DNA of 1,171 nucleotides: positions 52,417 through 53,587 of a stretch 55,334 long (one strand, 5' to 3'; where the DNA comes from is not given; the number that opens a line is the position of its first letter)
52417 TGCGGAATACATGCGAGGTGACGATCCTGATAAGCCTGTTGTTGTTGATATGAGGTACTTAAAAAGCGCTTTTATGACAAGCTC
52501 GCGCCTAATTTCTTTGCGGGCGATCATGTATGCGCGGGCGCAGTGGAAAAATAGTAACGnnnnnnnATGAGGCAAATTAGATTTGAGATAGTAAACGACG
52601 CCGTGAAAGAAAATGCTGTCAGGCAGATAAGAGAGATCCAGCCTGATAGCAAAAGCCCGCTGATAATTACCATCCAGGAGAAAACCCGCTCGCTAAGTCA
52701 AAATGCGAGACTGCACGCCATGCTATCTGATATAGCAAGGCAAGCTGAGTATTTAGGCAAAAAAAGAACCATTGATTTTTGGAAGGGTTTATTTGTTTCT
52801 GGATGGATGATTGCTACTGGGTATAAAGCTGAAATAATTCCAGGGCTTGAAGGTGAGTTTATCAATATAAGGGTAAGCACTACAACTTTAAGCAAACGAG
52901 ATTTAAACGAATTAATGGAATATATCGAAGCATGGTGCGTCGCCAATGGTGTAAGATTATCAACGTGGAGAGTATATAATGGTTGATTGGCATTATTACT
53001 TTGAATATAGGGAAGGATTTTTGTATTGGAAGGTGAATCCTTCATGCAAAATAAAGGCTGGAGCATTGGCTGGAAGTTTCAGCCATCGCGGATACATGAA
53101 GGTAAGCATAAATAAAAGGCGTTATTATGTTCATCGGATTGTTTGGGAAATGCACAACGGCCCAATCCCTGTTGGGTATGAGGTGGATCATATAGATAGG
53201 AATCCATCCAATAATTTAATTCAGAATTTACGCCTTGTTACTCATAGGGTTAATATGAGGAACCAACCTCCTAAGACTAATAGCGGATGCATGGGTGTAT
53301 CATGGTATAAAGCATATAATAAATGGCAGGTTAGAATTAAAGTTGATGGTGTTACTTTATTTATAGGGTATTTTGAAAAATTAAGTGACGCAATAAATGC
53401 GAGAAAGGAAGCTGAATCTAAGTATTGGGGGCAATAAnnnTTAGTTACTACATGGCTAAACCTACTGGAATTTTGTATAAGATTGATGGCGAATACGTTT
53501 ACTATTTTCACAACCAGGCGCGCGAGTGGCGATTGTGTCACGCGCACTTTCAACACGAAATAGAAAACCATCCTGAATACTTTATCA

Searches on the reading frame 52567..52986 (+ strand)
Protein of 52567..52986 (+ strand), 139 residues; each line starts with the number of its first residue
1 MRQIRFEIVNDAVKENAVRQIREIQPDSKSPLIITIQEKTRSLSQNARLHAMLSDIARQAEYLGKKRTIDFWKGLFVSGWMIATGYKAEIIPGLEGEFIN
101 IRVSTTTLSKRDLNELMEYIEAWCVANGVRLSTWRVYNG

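Call 57: search_protein_families(library=phrogs, proteins=[window:52567-52986:+], max_evalue=0.001)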
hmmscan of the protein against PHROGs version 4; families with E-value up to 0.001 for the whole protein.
window:52567-52986:+ (139 aa): 1 family
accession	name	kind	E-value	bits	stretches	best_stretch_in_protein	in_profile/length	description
phrog_72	-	DNA, RNA and nucleotide metabolism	1.5e-39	136.7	1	1-135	7-146/161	NinB/ Orf homologous recombination mediator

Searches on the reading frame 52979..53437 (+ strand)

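Call 57: search_protein_families(library=phrogs, proteins=[window:52979-53437:+], max_evalue=0.001)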
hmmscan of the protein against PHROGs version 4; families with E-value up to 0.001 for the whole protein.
window:52979-53437:+ (152 aa): 18 families
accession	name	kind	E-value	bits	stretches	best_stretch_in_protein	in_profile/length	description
phrog_99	-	DNA, RNA and nucleotide metabolism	3.5e-61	209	1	3-151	113-261/383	HNH endonuclease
phrog_4578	-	DNA, RNA and nucleotide metabolism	1.9e-33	116.2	1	50-152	13-117/130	HNH endonuclease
phrog_3593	-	DNA, RNA and nucleotide metabolism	5e-22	79.6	1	32-145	76-192/210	HNH endonuclease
phrog_59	-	DNA, RNA and nucleotide metabolism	1.7e-19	71.5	1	30-94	169-233/423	HNH endonuclease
phrog_959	-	DNA, RNA and nucleotide metabolism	8.6e-19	68.7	1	25-113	30-122/138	HNH endonuclease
phrog_374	-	DNA, RNA and nucleotide metabolism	9.7e-17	62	1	50-151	309-408/617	HNH endonuclease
phrog_826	-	DNA, RNA and nucleotide metabolism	2.5e-16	61.1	1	34-97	92-159/281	HNH endonuclease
phrog_1891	-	DNA, RNA and nucleotide metabolism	6.9e-14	52.9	1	36-95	149-211/255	HNH endonuclease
phrog_1492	-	DNA, RNA and nucleotide metabolism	1.4e-13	51.8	1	30-96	88-159/414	HNH endonuclease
phrog_13470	-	DNA, RNA and nucleotide metabolism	4e-11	44.3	1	91-151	84-144/152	HNH endonuclease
phrog_15471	-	DNA, RNA and nucleotide metabolism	5.4e-09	37.1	1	45-92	26-76/183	HNH endonuclease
phrog_1872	-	DNA, RNA and nucleotide metabolism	4.7e-08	34.1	1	35-94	44-107/166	endonuclease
phrog_24751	-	DNA, RNA and nucleotide metabolism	9.8e-08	33.1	1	101-149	8-56/65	HNH endonuclease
phrog_6254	-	DNA, RNA and nucleotide metabolism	3e-07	31.8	1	33-96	20-86/154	HNH endonuclease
phrog_953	-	DNA, RNA and nucleotide metabolism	6.9e-06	26.6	1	97-146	308-358/420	HNH endonuclease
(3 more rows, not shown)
